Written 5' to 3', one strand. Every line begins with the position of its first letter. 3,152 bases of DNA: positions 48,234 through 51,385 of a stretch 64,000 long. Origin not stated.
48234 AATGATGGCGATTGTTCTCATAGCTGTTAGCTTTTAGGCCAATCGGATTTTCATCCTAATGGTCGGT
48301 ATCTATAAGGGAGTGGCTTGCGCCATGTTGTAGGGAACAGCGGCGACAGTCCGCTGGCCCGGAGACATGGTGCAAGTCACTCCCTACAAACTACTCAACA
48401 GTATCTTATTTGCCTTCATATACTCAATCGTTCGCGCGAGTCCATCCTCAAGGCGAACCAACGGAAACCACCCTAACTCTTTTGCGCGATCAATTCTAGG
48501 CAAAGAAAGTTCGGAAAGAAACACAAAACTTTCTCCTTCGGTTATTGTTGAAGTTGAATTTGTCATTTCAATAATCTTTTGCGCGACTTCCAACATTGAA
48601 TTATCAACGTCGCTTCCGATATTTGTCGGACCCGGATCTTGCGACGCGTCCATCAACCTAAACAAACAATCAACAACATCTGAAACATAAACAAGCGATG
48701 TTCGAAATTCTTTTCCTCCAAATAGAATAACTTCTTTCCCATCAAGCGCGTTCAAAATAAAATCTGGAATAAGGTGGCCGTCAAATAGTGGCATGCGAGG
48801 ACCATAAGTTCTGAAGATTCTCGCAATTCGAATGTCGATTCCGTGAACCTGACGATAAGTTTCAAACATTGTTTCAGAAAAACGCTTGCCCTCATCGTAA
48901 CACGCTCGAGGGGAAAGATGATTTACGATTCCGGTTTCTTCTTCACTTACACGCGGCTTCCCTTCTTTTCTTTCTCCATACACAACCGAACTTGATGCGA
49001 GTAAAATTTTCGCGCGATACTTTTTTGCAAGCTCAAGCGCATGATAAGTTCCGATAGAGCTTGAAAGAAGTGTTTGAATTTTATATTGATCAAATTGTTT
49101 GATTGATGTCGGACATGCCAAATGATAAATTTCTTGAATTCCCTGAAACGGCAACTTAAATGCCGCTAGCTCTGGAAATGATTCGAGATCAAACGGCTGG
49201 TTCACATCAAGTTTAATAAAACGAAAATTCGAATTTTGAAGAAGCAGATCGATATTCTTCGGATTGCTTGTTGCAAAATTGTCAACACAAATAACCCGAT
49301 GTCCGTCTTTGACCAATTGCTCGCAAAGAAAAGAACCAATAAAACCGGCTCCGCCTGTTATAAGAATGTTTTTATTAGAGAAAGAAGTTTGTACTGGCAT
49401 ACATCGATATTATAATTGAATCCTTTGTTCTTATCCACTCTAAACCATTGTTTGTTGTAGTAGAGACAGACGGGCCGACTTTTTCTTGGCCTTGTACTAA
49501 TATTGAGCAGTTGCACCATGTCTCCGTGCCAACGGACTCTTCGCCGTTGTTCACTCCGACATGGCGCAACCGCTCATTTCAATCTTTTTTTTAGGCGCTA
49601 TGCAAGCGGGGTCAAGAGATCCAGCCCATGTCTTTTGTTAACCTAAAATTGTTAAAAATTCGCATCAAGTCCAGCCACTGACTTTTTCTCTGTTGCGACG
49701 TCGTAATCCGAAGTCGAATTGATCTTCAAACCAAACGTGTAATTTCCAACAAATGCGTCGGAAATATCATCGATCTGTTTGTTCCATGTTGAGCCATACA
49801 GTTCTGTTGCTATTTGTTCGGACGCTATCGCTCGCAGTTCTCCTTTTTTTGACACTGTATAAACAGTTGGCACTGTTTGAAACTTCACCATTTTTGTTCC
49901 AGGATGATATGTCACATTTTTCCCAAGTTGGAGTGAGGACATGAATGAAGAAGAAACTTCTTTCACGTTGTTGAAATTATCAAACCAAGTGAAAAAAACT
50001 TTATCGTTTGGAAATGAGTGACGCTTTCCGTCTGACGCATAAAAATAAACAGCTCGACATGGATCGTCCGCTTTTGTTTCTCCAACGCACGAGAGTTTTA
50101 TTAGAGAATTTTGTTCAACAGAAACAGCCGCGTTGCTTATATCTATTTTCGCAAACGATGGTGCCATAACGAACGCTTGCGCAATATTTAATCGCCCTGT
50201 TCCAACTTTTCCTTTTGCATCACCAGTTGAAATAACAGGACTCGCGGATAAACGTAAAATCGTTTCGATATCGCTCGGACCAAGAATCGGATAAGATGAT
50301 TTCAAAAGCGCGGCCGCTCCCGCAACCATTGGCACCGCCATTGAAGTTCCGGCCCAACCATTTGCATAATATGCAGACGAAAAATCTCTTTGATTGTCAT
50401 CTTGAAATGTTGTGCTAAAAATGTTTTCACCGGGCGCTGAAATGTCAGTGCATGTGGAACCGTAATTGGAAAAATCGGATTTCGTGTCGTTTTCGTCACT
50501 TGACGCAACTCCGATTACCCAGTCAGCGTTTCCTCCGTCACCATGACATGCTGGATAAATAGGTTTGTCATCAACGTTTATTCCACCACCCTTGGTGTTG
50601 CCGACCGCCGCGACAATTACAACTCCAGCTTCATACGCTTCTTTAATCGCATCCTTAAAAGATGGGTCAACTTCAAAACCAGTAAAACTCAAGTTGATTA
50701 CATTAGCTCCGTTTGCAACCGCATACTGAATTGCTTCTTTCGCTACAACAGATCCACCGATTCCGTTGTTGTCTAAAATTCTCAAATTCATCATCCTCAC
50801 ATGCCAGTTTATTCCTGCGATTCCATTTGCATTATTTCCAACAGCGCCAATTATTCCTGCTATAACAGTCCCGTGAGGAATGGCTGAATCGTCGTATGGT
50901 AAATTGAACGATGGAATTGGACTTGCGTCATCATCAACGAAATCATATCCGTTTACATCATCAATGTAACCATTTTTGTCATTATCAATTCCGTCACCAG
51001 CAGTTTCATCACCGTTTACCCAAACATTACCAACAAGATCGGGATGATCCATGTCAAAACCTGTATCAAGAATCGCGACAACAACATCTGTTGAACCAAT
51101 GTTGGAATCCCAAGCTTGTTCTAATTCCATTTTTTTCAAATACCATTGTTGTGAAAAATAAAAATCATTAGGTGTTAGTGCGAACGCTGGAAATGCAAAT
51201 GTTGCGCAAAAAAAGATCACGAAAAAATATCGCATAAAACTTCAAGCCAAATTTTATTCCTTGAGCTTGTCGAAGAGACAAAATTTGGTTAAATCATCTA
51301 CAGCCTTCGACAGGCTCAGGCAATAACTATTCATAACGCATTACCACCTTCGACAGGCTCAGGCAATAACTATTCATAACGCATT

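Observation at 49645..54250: Near-identical ~440-bp duplication giving an S8 peptidase and a BNR propeller protein the same C-terminal domain; a dispersed-repeat core sits at the domain junction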

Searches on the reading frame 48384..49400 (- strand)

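Call 5: search_protein_families(library=pfam, proteins=[window:48384-49400:-], max_evalue=0.01)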
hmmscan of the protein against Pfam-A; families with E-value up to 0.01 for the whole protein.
window:48384-49400:- (338 aa): 8 families
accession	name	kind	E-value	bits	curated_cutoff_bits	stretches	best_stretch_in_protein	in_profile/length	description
PF01370.27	Epimerase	-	3e-42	145.1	20.9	1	12-262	1-240/240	NAD dependent epimerase/dehydratase family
PF16363.11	GDP_Man_Dehyd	-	1.8e-36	126.7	27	1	13-321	1-329/332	GDP-mannose 4,6 dehydratase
PF01073.25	3Beta_HSD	-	3e-09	36.8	22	1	13-180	1-158/280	3-beta hydroxysteroid dehydrogenase/isomerase family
PF07993.18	NAD_binding_4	-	9.5e-09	35.2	20.1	1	86-195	87-204/258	Male sterility protein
PF02719.21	Polysacc_synt_2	-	3.1e-05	23.7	20.2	1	12-135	1-125/293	Polysaccharide biosynthesis protein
PF00106.31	adh_short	-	3.8e-05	23.7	26.6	1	10-74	1-66/195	short chain dehydrogenase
PF08659.16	KR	-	9.2e-05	22.9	22.6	1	12-142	3-142/180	KR domain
PF04321.23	RmlD_sub_bind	-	0.0059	16.2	27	0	11-200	2-156/287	RmlD substrate binding domain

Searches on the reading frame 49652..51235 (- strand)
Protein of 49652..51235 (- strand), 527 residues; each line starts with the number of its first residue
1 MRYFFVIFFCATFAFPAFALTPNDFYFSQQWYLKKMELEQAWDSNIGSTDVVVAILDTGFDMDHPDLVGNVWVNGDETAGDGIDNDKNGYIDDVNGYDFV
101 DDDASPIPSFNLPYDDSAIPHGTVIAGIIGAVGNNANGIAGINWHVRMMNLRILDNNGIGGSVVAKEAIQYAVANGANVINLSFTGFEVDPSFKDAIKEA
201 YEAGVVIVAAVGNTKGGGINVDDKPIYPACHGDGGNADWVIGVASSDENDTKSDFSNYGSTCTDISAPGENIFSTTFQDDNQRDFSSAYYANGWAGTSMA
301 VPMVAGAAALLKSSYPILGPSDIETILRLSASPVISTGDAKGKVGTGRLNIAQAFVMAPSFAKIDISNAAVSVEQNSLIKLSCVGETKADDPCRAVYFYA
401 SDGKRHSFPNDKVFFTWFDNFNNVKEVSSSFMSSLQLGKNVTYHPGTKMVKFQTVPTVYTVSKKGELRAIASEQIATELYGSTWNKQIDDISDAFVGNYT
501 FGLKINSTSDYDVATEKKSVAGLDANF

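Call 5: search_protein_families(library=pfam, proteins=[window:49652-51235:-], max_evalue=0.01)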
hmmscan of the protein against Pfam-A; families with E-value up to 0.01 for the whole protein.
window:49652-51235:- (527 aa): 1 family
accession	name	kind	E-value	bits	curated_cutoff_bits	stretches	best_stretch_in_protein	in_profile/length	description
PF00082.27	Peptidase_S8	-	3.2e-45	155.1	21.8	1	49-332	2-274/288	Subtilase family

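Call 8: search_protein_families(library=ncbifam, proteins=[window:49652-51235:-], max_evalue=1)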
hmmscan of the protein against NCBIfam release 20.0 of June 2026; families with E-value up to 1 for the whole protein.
window:49652-51235:- (527 aa): 7 families
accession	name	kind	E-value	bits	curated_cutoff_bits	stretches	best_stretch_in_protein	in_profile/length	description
TIGR03921.1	T7SS_mycosin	equivalog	6.4e-42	143.9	278.75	2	117-360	48-290/353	type VII secretion-associated serine protease mycosin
NF033595.1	denti_PrtP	equivalog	2.8e-21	75.8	300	2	180-354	342-501/606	dentilisin complex serine proteinase subunit PrtP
TIGR03895.1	protease_PatA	subfamily_domain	2.4e-16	59.6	421.05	1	121-377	1-244/606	PatA/PatG family cyanobactin maturation protease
NF040553.1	SGO_0316_fam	subfamily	6e-11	40.7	1400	2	116-218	355-468/1486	SGO_0316/SGO_0317 family LPXTG-anchored serine peptidase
NF049966.1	QH_SP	equivalog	1.7e-10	40.6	165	1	118-328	39-208/219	subtilisin-like serine protease QhpE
NF040809.1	germ_prot_CspBA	exception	9.1e-06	23.6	1250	2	45-214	648-824/1099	bifunctional germination protease/germinant receptor pseudoprotease CspBA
NF051851.1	AtpSerPepEprS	equivalog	8.7e-05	20.7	1700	2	27-70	45-88/988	autotransporter serine peptidase EprS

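Call 68: find_related_loci(query=window:49655-51235:-, collection=metagenome_contigs, flank=6000)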
Query window:49655-51235:- (527 aa) in metagenome_contigs; peptide patterns used: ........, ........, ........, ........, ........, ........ (x = any residue, [..] = any of these).
238 stretches matched a pattern; 38 encode a relative of the query (tblastn E <= 1e-3); 36 distinct loci.
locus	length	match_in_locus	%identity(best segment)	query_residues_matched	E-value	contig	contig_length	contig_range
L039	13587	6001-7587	86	1-527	0e+0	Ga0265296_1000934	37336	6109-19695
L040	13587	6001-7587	86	1-527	0e+0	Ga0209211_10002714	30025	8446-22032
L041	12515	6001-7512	55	1-511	1e-179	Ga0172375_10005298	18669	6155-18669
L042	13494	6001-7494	41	23-524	2e-104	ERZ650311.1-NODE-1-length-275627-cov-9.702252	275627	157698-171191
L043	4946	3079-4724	41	2-527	4e-73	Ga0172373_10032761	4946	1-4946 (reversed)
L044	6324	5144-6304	67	17-527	1e-62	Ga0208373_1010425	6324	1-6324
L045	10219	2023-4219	64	371-527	5e-61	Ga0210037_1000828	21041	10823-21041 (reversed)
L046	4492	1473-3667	64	371-527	6e-61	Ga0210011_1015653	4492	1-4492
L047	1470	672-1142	62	368-524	3e-64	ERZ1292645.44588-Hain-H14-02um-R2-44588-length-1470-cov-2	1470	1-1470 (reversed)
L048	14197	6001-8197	64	371-527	7e-61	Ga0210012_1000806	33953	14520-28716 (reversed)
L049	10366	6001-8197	64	371-527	7e-61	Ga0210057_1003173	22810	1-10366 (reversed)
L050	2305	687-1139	64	378-527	7e-60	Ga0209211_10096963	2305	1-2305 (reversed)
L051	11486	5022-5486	61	374-527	2e-56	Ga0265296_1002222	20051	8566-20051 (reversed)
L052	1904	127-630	52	354-527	6e-52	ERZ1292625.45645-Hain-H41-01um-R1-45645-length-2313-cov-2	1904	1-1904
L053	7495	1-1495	55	378-527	6e-50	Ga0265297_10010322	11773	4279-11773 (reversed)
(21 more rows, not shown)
